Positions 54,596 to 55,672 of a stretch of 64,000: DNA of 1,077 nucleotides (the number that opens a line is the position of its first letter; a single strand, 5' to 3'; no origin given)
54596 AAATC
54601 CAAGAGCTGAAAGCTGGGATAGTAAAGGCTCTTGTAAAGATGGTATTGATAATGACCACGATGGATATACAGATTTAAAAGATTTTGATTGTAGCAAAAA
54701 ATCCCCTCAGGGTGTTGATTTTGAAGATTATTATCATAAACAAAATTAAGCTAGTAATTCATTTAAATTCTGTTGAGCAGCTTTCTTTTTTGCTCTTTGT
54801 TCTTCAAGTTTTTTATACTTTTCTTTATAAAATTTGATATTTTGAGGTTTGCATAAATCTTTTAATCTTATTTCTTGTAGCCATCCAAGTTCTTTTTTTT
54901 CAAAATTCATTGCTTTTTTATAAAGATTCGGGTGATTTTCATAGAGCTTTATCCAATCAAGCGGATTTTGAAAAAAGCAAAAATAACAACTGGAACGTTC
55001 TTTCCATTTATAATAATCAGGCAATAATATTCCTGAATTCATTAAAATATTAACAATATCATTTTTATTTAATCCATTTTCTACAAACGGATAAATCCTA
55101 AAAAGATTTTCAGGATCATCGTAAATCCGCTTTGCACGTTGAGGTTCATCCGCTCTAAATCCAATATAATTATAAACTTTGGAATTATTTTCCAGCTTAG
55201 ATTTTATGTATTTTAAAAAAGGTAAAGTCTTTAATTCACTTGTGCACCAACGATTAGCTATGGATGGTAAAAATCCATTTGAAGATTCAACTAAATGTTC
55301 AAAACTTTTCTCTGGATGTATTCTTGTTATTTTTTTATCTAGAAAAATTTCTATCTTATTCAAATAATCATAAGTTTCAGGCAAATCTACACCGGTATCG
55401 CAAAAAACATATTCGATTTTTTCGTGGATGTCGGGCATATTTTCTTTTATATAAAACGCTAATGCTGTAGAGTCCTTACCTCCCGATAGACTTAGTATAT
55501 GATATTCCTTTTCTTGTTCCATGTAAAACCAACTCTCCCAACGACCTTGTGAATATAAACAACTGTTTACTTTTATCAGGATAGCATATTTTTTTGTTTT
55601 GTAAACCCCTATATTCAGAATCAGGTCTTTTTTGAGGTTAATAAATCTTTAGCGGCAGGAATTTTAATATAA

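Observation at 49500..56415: Conservation is centred on the divergent promoters, not on genes: conserved 5' halves, diverged facing 3' halves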

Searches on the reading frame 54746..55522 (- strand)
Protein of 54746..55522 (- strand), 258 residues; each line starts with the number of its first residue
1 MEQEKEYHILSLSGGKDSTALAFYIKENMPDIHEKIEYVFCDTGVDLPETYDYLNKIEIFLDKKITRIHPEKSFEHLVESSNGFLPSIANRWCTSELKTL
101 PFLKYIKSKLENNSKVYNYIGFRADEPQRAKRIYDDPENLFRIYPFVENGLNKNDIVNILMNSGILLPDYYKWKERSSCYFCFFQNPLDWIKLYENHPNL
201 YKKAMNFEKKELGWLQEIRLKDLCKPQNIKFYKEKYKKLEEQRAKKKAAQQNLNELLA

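Call 5: search_protein_families(library=padloc, proteins=[window:54746-55522:-], max_evalue=0.01)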
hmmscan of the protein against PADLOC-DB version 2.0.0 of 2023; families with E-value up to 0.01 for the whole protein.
window:54746-55522:- (258 aa): 7 families
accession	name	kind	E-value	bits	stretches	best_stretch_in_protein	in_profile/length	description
PDLC02782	SspD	-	1.4e-84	282.1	1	8-255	2-250/277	SspD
PDLC02510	BrxP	-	3e-15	53.5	1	9-190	136-321/779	BrxP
PDLC02662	DndC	-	2.7e-07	27.9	1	8-132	29-170/481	DndC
PDLC02661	DndC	-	5.3e-07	27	1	5-129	22-162/468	DndC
PDLC02659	DndC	-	0.0029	14.3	1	86-127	125-166/586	DndC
PDLC02660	DndC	-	0.0029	14.3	1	86-127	125-166/586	DndC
PDLC03333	MTase_II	-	0.008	12.8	0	83-128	135-181/544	Type II methyltransferase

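Call 6: search_protein_families(library=ncbifam, proteins=[window:54746-55522:-], max_evalue=0.01)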
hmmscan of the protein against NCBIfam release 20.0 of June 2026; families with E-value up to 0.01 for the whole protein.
window:54746-55522:- (258 aa): 10 families
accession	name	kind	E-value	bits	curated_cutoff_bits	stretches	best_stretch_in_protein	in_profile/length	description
NF006327.0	PRK08557.1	equivalog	2.3e-16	59.6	366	1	3-211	178-383/415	hypothetical protein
NF010368.0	PRK13795.1-3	equivalog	2.6e-13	49.1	588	1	10-208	252-446/635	hypothetical protein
NF010367.0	PRK13795.1-2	equivalog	6e-13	48.1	456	1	9-203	246-436/584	hypothetical protein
NF006351.0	PRK08576.1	equivalog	1.6e-10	40.2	290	1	7-186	236-405/436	hypothetical protein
NF010366.0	PRK13795.1-1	equivalog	4.3e-07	28.5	745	1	10-220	271-478/667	hypothetical protein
NF005316.0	PRK06850.1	equivalog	2.3e-05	23.4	536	1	8-133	32-174/505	hypothetical protein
NF010369.0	PRK13795.1-4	equivalog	6.3e-05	21.4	1086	1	10-203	256-449/633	hypothetical protein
TIGR03183.1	DNA_S_dndC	equivalog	0.0001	21.3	290.4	1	9-132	17-156/447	DNA phosphorothioation system sulfurtransferase DndC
TIGR02432.1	lysidine_TilS_N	equivalog_domain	0.00091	19.2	93.6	0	9-44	3-38/189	tRNA lysidine(34) synthetase TilS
NF002537.0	PRK02090.1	equivalog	0.0013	18.3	154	1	8-73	43-104/244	phosphoadenylyl-sulfate reductase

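Call 10: find_homologous_proteins(query=window:54746-55522:-, max_evalue=0.00001)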
Query window:54746-55522:- (258 aa): 2169 proteins with E <= 0.00001 among 2680 candidates; the best 120 are listed.
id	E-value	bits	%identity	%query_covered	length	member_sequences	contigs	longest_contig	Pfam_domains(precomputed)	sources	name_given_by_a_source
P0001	5.7e-172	589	100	100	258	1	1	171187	PF01507.26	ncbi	-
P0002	5.4e-90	320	63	93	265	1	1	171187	PF01507.26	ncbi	-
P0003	6.0e-89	316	59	98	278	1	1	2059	PF01507.26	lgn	-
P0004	3.9e-88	314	56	98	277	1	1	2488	PF01507.26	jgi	-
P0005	5.6e-88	313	57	96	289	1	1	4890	PF01507.26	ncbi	-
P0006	5.5e-87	310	55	96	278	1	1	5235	PF01507.26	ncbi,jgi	ncbi:MAG: phosphoadenosine phosphosulfate reductase family protein [Candidatus Gastranaerophilaceae 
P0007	6.7e-87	310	60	90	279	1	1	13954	PF01507.26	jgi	jgi:3'-phosphoadenosine 5'-phosphosulfate sulfotransferase (PAPS reductase)/FAD synthetase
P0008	1.5e-85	305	55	98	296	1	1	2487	PF01507.26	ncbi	-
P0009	1.6e-85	305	57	95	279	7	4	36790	PF01507.26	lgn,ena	-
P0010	1.6e-85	305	57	94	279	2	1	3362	PF01507.26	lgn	-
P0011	3.8e-85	304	56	98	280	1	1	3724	PF01507.26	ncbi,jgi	-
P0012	6.9e-85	303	57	94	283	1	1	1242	PF01507.26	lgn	-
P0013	1.9e-84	302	58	96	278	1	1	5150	PF01507.26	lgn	-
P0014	3.5e-84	301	57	95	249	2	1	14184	PF01507.26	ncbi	-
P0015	5.4e-84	300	57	91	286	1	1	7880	PF01507.26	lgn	-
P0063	1.7e-78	282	53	98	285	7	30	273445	PF01507.26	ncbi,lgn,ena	-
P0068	3.3e-78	281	56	91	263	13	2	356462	PF01507.26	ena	-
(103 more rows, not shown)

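Call 11: find_encoding_contigs(protein=P0063, flank=10000, max_places=4)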
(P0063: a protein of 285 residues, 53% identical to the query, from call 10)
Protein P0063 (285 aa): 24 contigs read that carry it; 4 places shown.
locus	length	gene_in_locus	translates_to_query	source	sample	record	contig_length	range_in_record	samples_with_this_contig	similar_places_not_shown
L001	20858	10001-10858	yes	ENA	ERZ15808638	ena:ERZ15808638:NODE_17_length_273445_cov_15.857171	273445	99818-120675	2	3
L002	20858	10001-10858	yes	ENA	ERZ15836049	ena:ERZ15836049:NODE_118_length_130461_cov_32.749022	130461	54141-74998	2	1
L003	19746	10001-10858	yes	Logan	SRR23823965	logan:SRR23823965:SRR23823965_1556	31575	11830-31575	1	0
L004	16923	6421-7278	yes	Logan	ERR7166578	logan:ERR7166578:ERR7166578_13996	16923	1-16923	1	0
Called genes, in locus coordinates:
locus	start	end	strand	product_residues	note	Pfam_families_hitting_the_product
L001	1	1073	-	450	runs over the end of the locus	PF02812:ELFV_dehydrog_N, PF00208:ELFV_dehydrog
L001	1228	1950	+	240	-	PF01435:Peptidase_M48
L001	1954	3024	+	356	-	-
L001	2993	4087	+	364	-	PF01041:DegT_DnrJ_EryC1, PF00155:Aminotran_1_2 (weak)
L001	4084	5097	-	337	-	PF00389:2-Hacid_dh, PF02826:2-Hacid_dh_C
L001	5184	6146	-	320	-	-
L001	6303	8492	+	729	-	PF04333:MlaA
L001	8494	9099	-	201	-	-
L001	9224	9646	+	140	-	-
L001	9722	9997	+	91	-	PF01507:PAPS_reduct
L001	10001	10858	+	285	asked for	PF01507:PAPS_reduct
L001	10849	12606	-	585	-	PF00614:PLDc (faint), PF00565:SNase (weak), PF13091:PLDc_2, PF17941:PP_kinase_C_1 (faint), PF07894:SACK1 (weak), PF13091:PLDc_2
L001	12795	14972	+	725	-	PF00270:DEAD, PF04851:ResIII, PF00271:Helicase_C (weak), PF22590:Cas3-like_C_2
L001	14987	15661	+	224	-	PF09704:Cas_Cas5d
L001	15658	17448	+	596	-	PF09709:Cas_Csd1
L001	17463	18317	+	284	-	PF05107:Cas_Cas7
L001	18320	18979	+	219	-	PF01930:Cas_Cas4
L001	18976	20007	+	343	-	PF01867:Cas_Cas1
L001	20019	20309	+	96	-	PF09827:CRISPR_Cas2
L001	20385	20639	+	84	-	-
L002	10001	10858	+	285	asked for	PF01507:PAPS_reduct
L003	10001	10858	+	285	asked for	PF01507:PAPS_reduct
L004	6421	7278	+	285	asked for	PF01507:PAPS_reduct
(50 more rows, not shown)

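Call 12: find_encoding_contigs(protein=P0068, flank=10000, max_places=3)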
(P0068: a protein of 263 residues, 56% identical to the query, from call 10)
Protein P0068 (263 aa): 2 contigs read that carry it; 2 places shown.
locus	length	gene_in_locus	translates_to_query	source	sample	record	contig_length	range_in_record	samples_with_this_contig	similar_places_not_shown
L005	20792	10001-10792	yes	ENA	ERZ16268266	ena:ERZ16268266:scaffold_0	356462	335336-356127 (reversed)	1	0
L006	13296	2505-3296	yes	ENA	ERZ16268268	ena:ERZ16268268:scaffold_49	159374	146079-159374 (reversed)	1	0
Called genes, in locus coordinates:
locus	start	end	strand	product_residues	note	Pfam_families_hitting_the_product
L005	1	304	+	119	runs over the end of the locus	-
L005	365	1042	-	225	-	-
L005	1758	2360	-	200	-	PF10157:BORCS6 (weak)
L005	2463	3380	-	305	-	-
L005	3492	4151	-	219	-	PF03412:Peptidase_C39 (faint)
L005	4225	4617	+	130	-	-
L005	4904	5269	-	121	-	-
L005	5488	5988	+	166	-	-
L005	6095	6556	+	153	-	-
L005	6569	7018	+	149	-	-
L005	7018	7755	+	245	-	PF06889:DUF1266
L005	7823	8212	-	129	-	-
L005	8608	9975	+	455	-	-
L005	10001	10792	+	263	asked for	PF01507:PAPS_reduct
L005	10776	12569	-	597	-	PF00614:PLDc (faint), PF07894:SACK1 (faint), PF13091:PLDc_2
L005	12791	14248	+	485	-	-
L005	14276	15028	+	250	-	-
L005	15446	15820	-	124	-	PF00565:SNase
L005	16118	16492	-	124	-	-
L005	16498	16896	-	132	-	-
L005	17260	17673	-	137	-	-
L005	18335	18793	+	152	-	-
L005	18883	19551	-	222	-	-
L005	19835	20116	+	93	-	-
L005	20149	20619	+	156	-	PF04191:PEMT, PF01222:ERG4_ERG24 (weak)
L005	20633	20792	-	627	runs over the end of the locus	PF01134:GIDA, PF07992:Pyr_redox_2 (weak), PF12831:FAD_oxidored (weak), PF21680:GIDA_C_1st, PF13932:SAM_GIDA_C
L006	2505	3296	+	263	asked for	PF01507:PAPS_reduct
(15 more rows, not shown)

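Call 18: search_solved_structures(query=window:54746-55522:-, max_evalue=0.01)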
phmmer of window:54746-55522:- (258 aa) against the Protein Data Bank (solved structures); distinct sequences matched with E-value up to 0.01: 1.
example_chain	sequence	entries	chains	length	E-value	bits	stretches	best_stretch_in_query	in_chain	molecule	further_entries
21fy_C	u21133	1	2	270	1.2e-08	38.4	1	46-213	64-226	PptA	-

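Call 32: search_protein_families(library=padloc, proteins=[L005:8608-9975:+, L005:12791-14248:+, L005:14276-15028:+, L001:9224-9646:+, L001:8494-9099:-], max_evalue=0.01)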
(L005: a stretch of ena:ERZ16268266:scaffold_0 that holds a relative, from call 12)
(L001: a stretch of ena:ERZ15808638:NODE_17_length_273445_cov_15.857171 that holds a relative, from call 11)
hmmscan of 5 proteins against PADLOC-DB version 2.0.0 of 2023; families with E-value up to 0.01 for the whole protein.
L005:8608-9975:+ (455 aa): 12 families
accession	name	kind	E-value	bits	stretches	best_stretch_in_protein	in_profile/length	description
PDLC02779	SspC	-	6.7e-41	138.1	1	121-416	738-1052/1054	SspC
PDLC02781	SspC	-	1.3e-39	133.8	1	113-442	728-1076/1104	SspC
PDLC02778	SspC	-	2.7e-37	126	1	139-419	753-1051/1053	SspC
PDLC02780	SspC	-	2.6e-36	123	1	102-421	702-1029/1045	SspC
PDLC02775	SspC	-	1.9e-34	116.6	1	102-417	727-1061/1064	SspC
PDLC02774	SspC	-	1.3e-23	80.8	1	152-418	747-1029/1065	SspC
PDLC02777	SspC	-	7.5e-23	78.6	1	102-412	717-1040/1097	SspC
PDLC02770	SspC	-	3e-22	76.6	1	120-417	721-1039/1047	SspC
PDLC02773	SspC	-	1.8e-16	57.3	1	162-408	747-1007/1011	SspC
PDLC02776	SspC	-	1e-15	54.7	1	107-410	660-983/1039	SspC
PDLC02478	BrxC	-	2.6e-06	23.4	1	142-418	776-1064/1108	BrxC-PglY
PDLC02974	WH_III-A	-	0.004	15.5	1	28-67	26-65/101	-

L005:12791-14248:+ (485 aa): 1 family
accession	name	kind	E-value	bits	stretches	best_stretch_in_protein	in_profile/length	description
PDLC04986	PDC-S28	-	0.0056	13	1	306-483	634-816/831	-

L005:14276-15028:+ (250 aa): 0 families

L001:9224-9646:+ (140 aa): 0 families

L001:8494-9099:- (201 aa): 0 families

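Call 33: search_protein_families(library=pfam, proteins=[L005:8608-9975:+, L005:12791-14248:+, L005:14276-15028:+, L001:9224-9646:+, L001:8494-9099:-], max_evalue=0.1)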
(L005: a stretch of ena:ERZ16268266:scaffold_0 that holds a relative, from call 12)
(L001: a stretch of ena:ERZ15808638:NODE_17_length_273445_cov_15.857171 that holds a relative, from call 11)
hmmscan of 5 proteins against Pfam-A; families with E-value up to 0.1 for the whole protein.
L005:8608-9975:+ (455 aa): 2 families
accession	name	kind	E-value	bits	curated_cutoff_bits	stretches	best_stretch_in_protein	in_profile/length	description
PF24409.1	wHTH-PRTase_assc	-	0.0044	17.5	27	1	19-66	12-57/83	wHTH-PRTase associated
PF14947.12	HTH_45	-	0.041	14.3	25.5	1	27-66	29-68/77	Winged helix-turn-helix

L005:12791-14248:+ (485 aa): 3 families
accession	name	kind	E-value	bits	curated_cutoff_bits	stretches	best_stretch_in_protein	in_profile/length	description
PF13156.12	Mrr_cat_2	-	4.8e-05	23.7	22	1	365-453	33-111/127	Restriction endonuclease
PF04471.18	Mrr_cat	-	0.0001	22.8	21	1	360-458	32-112/115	Restriction endonuclease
PF04182.18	B-block_TFIIIC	-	0.039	14.5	22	0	268-326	14-65/73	B-block binding subunit of TFIIIC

L005:14276-15028:+ (250 aa): 0 families

L001:9224-9646:+ (140 aa): 0 families

L001:8494-9099:- (201 aa): 1 family
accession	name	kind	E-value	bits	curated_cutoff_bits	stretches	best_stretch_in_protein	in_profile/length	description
PF23728.1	Tubby_C_like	-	0.035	14.5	24.4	1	66-126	17-72/172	Tubby C-terminal like domain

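Call 42: find_related_loci(query=A2, collection=genome_contigs, flank=10000)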
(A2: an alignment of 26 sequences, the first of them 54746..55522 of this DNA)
Query A2 (258 aa) in genome_contigs; peptide patterns used: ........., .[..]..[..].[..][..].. (x = any residue, [..] = any of these).
597 stretches matched a pattern (row limit reached: there are more); 482 encode a relative of the query (tblastn E <= 1e-3); the best 80 are kept; 80 distinct loci.
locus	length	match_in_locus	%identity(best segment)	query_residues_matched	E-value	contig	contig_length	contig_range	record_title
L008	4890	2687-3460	57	5-252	1e-91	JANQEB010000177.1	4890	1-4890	MAG: Candidatus Gastranaerophilales bacterium isolate PL23a_bin.110 k99_3078031, whole genome shotgun sequence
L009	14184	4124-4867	57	5-248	4e-87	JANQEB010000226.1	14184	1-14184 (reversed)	MAG: Candidatus Gastranaerophilales bacterium isolate PL23a_bin.110 k99_3108926, whole genome shotgun sequence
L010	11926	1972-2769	52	1-257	7e-84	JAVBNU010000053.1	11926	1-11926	MAG: Candidatus Gastranaerophilaceae bacterium isolate EPI_MAG_00090 c_000006568973, whole genome shotgun sequence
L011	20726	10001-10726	57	3-239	6e-83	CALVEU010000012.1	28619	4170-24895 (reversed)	MAG: Candidatus Gastranaerophilales bacterium isolate BRZ_SC__bin9 genome assembly, contig: BRZ_SC__NODE_2015_length_286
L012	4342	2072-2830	54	3-246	1e-82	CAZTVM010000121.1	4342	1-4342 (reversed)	MAG TPA_asm: uncultured Muribaculaceae bacterium isolate SRP263991_co1_513 genome assembly, contig: NODE_34882_length_43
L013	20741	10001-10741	55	2-242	1e-81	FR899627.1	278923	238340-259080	Clostridium sp. CAG:768 genomic scaffold, scf31, whole genome shotgun sequence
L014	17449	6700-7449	54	5-253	5e-82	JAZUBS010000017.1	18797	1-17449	MAG: Candidatus Gastranaerophilaceae bacterium isolate T1900045317_YK20190006.MAGScoT_cleanbin_000004 SGB_6308_k141_7143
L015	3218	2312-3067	53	5-257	4e-82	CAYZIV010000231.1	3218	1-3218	MAG TPA_asm: uncultured Gammaproteobacteria bacterium isolate SRP252850_co1_265 genome assembly, contig: NODE_55134_leng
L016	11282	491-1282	50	1-256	3e-80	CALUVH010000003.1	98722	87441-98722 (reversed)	MAG: Candidatus Gastranaerophilales bacterium isolate BRZ_CB__bin69 genome assembly, contig: BRZ_CB__NODE_267_length_987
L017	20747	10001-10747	54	4-246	1e-80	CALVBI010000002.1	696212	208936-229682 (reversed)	MAG: Candidatus Gastranaerophilales bacterium isolate BRZ_DM__bin106 genome assembly, contig: BRZ_DM__NODE_3_length_6962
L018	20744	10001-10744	53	3-242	7e-80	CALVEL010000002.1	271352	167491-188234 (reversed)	MAG: Candidatus Gastranaerophilales bacterium isolate BRZ_MB__bin16 genome assembly, contig: BRZ_MB__NODE_36_length_2713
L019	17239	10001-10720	54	1-235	4e-80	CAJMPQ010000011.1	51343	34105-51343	TPA_asm: uncultured bacterium isolate ERR1600607-bin.33 genome assembly, contig: NODE_654_length_51343_cov_22.571011, wh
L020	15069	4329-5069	51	3-244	1e-79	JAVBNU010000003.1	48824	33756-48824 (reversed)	MAG: Candidatus Gastranaerophilaceae bacterium isolate EPI_MAG_00090 c_000006011258, whole genome shotgun sequence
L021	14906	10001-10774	51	4-257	1e-79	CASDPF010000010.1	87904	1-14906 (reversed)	uncultured bacterium isolate T5_L3_314314_idba_bin.40 genome assembly, contig: T5_L3_314314_idba_bin.40.fa_scaffold_221,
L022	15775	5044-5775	55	4-237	3e-78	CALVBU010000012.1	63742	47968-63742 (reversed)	MAG: Candidatus Gastranaerophilales bacterium isolate BRZ_P__bin23 genome assembly, contig: BRZ_P__NODE_598_length_63742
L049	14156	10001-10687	46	1-234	3e-65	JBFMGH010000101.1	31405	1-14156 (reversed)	MAG: Cyanobacteriota bacterium isolate MAG292 MAG292_101, whole genome shotgun sequence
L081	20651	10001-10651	45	1-223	3e-61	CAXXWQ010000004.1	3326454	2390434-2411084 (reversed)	MAG: uncultured Desulfosarcina sp. isolate addc1e71-6912-457b-9547-3a5b1613f324 genome assembly, contig: contig_4, whole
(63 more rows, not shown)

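Call 46: search_solved_structures(query=A2, max_evalue=0.001, show_alignments=1)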
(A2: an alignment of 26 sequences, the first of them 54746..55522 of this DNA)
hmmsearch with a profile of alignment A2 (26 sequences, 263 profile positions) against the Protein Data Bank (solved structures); distinct sequences matched with E-value up to 0.001: 1.
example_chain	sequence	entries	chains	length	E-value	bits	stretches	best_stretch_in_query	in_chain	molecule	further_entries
21fy_C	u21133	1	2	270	1.2e-09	41.1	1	42-212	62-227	PptA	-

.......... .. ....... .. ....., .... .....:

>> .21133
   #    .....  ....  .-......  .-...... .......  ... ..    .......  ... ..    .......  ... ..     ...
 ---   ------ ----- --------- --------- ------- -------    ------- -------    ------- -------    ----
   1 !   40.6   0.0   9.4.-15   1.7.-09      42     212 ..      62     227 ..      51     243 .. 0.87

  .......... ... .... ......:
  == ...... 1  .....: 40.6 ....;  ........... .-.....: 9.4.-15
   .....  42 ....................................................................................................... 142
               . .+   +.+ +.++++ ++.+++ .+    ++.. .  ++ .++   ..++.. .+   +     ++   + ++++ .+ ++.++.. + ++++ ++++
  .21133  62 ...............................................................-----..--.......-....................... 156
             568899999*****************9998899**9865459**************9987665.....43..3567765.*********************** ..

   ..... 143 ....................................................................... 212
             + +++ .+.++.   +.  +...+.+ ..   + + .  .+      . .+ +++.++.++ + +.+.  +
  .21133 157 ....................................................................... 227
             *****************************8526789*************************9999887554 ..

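Call 58: find_encoding_contigs(protein=P0001, flank=1000, max_places=5)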
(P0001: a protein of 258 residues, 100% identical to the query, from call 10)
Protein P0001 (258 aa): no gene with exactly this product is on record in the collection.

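Call 59: list_cluster_members(proteins=[P0001, P0132, P0121])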
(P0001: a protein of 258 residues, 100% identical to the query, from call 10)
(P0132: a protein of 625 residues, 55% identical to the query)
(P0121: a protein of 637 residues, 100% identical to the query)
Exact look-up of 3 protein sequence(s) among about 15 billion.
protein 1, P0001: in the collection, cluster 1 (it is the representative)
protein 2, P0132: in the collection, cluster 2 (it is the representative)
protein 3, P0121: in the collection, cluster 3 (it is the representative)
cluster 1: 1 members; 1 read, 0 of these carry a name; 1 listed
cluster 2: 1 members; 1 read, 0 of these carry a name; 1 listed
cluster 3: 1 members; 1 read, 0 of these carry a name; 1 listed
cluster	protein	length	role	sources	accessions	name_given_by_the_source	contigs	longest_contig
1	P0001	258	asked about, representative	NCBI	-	-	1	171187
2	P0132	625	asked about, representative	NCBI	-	-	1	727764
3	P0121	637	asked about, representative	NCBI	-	-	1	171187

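Call 64: find_related_loci(query=A2, collection=viral_contigs, flank=6000)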
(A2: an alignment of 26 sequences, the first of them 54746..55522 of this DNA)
Query A2 (258 aa) in viral_contigs; peptide patterns used: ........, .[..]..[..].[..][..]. (x = any residue, [..] = any of these).
600 stretches matched a pattern (row limit reached: there are more); 481 encode a relative of the query (tblastn E <= 1e-3); the best 80 are kept; 80 distinct loci.
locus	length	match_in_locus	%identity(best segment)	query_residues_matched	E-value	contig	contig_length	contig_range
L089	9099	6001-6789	52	4-258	5e-80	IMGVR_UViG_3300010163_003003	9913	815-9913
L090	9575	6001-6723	40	6-251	5e-60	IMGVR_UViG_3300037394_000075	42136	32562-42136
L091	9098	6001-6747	41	1-257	2e-59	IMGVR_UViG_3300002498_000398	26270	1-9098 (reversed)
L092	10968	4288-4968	43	8-239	1e-58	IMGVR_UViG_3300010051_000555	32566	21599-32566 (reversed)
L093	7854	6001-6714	44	8-248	3e-58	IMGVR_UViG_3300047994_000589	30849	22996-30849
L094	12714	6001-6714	44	8-248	3e-58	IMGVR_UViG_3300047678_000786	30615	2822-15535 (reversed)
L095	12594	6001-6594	44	2-210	8e-58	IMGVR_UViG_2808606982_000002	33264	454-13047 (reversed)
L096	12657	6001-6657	42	5-210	2e-46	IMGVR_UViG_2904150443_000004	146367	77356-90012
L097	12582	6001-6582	37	8-212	2e-40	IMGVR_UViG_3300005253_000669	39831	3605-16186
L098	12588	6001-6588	35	8-209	3e-36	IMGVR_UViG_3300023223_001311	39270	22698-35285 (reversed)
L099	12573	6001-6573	34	8-210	1e-35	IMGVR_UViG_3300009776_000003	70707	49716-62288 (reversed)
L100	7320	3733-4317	36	2-209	2e-34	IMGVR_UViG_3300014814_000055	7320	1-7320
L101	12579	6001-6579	33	5-208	3e-34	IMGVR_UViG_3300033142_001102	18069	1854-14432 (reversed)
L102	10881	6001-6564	36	8-210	3e-33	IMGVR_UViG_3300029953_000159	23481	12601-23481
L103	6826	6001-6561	37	8-210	1e-32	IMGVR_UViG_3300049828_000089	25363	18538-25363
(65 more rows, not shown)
